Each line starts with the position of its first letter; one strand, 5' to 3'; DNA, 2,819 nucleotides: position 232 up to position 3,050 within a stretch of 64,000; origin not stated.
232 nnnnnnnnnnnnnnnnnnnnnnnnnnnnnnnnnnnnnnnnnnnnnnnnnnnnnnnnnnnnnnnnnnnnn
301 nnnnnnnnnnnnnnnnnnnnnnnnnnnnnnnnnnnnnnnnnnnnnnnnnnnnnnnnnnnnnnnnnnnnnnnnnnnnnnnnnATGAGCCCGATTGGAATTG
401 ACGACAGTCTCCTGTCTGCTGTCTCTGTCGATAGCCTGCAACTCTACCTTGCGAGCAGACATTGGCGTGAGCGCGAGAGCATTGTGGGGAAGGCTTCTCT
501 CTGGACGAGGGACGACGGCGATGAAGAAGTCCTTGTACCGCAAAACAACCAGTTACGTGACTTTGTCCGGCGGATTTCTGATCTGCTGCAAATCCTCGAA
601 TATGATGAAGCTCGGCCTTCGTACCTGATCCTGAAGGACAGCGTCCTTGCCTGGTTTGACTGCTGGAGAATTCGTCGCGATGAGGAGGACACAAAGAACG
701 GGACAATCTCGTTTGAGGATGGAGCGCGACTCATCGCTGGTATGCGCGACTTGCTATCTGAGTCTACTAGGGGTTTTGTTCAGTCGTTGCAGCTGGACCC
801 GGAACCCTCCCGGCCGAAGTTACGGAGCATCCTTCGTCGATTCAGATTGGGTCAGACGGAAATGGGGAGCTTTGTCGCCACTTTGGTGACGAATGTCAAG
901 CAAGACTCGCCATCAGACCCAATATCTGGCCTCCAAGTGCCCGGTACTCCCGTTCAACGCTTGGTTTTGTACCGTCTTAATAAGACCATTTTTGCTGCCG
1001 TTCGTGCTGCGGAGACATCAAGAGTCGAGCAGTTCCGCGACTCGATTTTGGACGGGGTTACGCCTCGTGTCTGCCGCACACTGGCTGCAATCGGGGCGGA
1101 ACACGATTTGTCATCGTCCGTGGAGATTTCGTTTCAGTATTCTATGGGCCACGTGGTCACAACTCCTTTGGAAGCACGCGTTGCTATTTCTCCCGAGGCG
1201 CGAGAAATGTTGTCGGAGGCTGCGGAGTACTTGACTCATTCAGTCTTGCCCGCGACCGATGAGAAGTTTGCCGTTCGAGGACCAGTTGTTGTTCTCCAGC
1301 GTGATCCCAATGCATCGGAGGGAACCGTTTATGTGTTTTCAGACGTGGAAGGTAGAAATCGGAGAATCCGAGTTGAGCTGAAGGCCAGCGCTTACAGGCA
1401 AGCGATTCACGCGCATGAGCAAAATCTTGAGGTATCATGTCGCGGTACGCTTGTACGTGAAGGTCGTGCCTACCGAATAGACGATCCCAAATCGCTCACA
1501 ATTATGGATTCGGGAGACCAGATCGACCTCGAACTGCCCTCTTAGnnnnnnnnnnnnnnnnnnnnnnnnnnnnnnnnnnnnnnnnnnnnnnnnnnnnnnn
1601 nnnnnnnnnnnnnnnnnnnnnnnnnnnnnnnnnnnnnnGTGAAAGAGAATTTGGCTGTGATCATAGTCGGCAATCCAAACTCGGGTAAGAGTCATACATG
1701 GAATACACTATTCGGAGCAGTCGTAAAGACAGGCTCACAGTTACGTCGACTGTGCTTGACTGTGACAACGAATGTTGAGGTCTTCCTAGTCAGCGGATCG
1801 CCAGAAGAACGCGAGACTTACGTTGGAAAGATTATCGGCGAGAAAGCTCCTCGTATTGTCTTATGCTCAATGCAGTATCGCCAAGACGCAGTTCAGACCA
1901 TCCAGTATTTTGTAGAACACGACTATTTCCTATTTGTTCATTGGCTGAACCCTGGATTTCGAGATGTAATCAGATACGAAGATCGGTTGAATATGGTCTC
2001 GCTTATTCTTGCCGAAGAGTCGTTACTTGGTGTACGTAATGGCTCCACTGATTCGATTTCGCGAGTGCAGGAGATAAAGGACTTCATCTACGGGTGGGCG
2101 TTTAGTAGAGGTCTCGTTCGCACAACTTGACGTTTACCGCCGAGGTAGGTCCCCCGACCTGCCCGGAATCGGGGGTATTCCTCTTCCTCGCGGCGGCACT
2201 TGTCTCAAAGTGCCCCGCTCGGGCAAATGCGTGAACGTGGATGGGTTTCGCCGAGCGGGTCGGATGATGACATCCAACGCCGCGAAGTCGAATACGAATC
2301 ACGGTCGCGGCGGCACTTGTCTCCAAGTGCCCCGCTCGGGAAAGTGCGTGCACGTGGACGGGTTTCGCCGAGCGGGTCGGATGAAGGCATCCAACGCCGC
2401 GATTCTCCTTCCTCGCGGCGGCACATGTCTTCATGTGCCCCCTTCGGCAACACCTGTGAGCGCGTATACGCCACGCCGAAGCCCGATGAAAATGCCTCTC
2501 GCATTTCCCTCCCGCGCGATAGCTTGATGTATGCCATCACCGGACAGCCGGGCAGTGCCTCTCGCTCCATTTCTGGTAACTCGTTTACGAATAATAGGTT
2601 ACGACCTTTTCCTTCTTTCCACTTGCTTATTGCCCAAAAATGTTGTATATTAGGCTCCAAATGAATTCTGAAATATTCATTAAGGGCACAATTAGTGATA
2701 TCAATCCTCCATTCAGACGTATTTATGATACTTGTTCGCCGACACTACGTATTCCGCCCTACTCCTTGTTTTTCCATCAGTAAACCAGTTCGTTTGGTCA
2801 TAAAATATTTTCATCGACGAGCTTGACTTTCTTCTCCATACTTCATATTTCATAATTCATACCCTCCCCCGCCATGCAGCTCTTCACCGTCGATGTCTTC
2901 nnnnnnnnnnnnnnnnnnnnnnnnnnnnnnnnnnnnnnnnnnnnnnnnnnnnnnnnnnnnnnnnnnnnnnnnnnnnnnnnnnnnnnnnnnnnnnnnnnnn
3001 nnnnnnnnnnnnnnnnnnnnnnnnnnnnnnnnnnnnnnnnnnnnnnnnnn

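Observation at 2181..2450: Tandem ~117-bp structured repeat showing compensatory base changes in a hairpin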

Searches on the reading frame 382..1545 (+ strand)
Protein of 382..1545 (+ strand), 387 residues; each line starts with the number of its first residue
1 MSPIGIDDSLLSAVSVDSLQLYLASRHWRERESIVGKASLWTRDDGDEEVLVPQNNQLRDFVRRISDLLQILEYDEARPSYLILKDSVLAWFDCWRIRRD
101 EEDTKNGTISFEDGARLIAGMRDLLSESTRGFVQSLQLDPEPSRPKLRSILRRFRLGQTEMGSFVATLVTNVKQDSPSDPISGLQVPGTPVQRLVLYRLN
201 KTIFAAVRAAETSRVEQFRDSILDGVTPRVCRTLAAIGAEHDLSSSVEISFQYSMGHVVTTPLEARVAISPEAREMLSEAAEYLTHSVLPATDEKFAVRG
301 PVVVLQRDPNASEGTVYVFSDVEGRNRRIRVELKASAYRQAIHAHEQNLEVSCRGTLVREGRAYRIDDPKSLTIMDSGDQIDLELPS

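Call 9: search_protein_families(library=pfam, proteins=[window:382-1545:+], max_evalue=0.01)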
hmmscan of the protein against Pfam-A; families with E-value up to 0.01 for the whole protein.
window:382-1545:+ (387 aa): 0 families

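Call 49: search_protein_families(library=padloc, proteins=[window:382-1545:+], max_evalue=0.01)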
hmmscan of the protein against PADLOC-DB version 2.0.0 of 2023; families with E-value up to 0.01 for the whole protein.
window:382-1545:+ (387 aa): 36 families (the best 25 are shown)
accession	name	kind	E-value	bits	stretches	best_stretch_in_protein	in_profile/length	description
PDLC04298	PDC-M02B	-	3.7e-76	254.5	1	6-376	6-375/380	-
PDLC04335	PDC-M02B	-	1e-61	206.8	1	12-366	4-352/364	-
PDLC04304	PDC-M02B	-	7.7e-59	197.7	1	8-376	8-381/383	-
PDLC04330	PDC-M02B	-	2.4e-57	192.5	1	11-378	9-372/375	-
PDLC04303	PDC-M02B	-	3e-53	179.2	1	10-374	10-382/383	-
PDLC04323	PDC-M02B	-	4.6e-46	155.1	1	10-374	9-371/374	-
PDLC04310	PDC-M02B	-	3.9e-45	152.2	1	14-378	6-373/394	-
PDLC04308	PDC-M02B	-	9.7e-44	147.6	1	12-371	14-377/391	-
PDLC04311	PDC-M02B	-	5.5e-41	138.8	1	13-372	7-370/384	-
PDLC04307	PDC-M02B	-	1.4e-35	121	1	13-375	10-368/373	-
PDLC04317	PDC-M02B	-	3.5e-34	116.3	1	14-376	15-369/396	-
PDLC04301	PDC-M02B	-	1.3e-29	101.4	1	12-375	9-377/378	-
PDLC04299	PDC-M02B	-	5.8e-29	99.2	1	15-378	7-375/378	-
PDLC04319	PDC-M02B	-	1e-26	91.9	1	11-370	9-368/373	-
PDLC04318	PDC-M02B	-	1.5e-26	91.2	1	11-375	7-389/390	-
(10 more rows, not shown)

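Call 50: search_protein_families(library=ncbifam, proteins=[window:382-1545:+], max_evalue=0.01)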
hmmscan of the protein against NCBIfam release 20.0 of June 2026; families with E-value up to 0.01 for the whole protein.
window:382-1545:+ (387 aa): 0 families

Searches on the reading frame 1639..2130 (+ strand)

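Call 9: search_protein_families(library=pfam, proteins=[window:1639-2130:+], max_evalue=0.01)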
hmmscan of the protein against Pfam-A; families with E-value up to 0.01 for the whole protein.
window:1639-2130:+ (163 aa): 2 families
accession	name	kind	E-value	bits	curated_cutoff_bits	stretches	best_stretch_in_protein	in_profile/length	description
PF01926.29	MMR_HSR1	-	0.00011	22.7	21.9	1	7-34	2-29/113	50S ribosome-binding GTPase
PF02421.24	FeoB_N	-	0.0056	16.6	27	1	7-32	3-28/156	Ferrous iron transport protein B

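Call 49: search_protein_families(library=padloc, proteins=[window:1639-2130:+], max_evalue=0.01)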
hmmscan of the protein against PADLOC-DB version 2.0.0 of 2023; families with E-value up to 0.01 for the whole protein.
window:1639-2130:+ (163 aa): 3 families
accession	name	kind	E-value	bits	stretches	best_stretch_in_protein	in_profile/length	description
PDLC04140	mad8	-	0.0017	16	1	3-81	26-86/314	mads_8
PDLC01515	Csx3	-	0.0046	14.6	1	3-33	5-35/183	"CAS-I,CAS-III; associated"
PDLC01045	Csx3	-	0.0048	14.2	1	3-31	106-134/286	Csx3-AAA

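Call 50: search_protein_families(library=ncbifam, proteins=[window:1639-2130:+], max_evalue=0.01)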
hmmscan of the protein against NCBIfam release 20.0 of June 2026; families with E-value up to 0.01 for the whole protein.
window:1639-2130:+ (163 aa): 1 family
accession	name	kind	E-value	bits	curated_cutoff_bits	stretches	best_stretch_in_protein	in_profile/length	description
NF000908.1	PRK00089.1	equivalog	0.0077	15.6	237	0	6-30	5-29/291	GTPase Era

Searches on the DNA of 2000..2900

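Call 5: search_rna_families(source=window, start=2000, end=2900, threshold=evalue, max_evalue=10, show_alignments=3)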
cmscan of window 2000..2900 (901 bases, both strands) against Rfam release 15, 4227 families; matches with E-value up to 10: 3.
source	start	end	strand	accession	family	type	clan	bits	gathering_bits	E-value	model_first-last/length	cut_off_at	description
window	2345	2471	+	RF03175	MIR3454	Gene; miRNA;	-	20.9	142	0.17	1-147/147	no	MIR3454 microRNA precursor family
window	2344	2472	+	RF04119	MIR1858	Gene; miRNA;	-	17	137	5.9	1-197/197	no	MIR1858 microRNA precursor family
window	2195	2235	+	RF01523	TB10Cs1H2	Gene; snRNA; snoRNA; HACA-box;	-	14.5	50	8.6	1-63/63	no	Trypanosomatid snoRNA TB10Cs1H2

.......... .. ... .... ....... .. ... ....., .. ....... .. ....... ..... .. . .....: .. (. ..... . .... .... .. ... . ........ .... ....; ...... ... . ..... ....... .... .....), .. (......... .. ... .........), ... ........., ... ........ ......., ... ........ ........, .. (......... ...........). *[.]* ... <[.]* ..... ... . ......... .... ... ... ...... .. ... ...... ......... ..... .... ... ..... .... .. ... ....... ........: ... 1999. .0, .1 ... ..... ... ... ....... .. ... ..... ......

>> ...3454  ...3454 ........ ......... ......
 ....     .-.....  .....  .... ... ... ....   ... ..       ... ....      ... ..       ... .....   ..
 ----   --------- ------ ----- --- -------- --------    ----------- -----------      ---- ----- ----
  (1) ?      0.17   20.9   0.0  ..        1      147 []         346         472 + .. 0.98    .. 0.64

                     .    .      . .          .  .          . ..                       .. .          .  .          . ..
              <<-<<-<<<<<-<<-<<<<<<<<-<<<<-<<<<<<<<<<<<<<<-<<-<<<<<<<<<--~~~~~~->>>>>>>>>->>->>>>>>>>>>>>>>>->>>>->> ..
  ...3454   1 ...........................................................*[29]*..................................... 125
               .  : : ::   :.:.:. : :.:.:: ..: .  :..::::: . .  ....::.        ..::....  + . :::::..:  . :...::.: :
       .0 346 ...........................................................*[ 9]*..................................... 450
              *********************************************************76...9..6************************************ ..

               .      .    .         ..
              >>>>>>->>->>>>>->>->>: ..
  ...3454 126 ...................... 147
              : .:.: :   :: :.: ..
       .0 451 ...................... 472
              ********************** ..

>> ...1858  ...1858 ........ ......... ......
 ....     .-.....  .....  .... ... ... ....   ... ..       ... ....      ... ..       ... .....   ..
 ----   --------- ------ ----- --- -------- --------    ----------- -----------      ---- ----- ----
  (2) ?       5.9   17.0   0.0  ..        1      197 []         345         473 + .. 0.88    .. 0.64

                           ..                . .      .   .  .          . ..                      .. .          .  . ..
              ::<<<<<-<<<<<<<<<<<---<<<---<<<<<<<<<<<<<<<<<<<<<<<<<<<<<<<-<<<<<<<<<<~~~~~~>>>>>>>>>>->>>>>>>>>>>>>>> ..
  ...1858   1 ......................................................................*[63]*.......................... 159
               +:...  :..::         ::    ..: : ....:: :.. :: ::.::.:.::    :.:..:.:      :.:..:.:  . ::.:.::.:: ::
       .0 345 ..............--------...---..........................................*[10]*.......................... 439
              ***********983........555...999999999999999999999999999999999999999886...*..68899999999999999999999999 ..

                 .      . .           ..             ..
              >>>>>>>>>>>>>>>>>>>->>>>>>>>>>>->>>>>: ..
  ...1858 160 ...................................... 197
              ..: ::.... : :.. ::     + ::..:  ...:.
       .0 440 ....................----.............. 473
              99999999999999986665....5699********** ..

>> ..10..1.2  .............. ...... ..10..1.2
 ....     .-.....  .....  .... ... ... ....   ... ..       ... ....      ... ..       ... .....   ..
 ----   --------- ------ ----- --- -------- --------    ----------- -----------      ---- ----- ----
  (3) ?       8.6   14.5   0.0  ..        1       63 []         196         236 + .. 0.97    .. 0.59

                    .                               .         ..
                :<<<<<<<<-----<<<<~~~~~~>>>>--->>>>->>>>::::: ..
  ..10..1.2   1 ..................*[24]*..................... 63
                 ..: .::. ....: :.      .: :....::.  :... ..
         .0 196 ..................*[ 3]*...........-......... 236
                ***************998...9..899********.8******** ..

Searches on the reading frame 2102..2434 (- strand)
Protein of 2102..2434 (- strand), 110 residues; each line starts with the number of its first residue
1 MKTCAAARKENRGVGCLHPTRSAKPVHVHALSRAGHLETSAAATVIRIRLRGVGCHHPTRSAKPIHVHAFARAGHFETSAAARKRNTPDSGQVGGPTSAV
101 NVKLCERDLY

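Call 9: search_protein_families(library=pfam, proteins=[window:2102-2434:-], max_evalue=0.01)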
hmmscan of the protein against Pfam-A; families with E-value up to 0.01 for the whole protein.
window:2102-2434:- (110 aa): 0 families

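Call 50: search_protein_families(library=ncbifam, proteins=[window:2102-2434:-], max_evalue=0.01)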
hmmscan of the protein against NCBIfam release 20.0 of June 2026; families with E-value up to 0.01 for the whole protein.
window:2102-2434:- (110 aa): 0 families

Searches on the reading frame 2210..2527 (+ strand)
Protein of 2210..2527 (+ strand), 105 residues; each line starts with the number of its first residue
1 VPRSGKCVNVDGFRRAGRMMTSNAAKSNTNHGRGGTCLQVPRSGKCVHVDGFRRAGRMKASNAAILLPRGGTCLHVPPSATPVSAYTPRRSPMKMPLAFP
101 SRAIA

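Call 9: search_protein_families(library=pfam, proteins=[window:2210-2527:+], max_evalue=0.01)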
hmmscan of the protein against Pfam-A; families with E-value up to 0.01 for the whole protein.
window:2210-2527:+ (105 aa): 1 family
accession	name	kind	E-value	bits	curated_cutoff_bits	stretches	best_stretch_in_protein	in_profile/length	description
PF17891.6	FluMu_N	-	0.00024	21.2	25.8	0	10-22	8-20/49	Mu-like prophage FluMu N-terminal domain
